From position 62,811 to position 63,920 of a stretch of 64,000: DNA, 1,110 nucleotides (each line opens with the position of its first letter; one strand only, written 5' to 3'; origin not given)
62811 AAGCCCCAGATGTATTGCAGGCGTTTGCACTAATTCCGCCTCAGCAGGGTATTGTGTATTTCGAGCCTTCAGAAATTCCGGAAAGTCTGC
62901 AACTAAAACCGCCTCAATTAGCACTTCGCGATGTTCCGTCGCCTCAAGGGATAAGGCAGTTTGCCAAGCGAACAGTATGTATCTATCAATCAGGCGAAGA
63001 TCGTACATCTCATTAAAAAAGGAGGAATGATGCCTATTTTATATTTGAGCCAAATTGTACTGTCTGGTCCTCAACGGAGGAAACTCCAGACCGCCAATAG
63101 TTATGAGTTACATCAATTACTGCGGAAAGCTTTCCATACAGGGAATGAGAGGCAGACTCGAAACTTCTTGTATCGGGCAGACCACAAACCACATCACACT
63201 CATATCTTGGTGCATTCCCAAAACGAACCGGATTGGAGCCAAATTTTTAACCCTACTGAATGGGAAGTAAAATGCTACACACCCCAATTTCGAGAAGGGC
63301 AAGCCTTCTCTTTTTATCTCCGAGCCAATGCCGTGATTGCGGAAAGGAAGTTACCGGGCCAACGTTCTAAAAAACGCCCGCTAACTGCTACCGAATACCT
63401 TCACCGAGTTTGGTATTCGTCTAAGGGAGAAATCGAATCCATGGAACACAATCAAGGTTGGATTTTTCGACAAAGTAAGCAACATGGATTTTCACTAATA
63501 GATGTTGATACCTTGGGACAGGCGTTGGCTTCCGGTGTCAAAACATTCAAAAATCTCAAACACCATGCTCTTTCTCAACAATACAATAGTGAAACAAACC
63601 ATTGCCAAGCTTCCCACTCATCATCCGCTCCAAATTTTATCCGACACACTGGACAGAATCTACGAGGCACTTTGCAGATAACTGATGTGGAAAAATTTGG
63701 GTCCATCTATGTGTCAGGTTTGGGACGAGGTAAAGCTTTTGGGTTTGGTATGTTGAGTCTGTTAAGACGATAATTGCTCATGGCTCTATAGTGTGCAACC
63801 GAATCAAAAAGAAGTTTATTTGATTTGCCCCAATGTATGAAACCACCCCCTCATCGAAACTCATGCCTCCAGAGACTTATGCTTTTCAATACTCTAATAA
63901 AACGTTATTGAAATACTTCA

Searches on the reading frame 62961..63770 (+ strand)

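Call 26: search_protein_families(library=pfam, proteins=[window:62961-63770:+], max_evalue=0.001)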
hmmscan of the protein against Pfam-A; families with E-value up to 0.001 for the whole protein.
window:62961-63770:+ (270 aa): 1 family
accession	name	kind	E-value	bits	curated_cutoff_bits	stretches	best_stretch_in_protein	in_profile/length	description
PF08798.16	CRISPR_assoc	-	6.8e-39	134.8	25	1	27-268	1-222/223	CRISPR associated protein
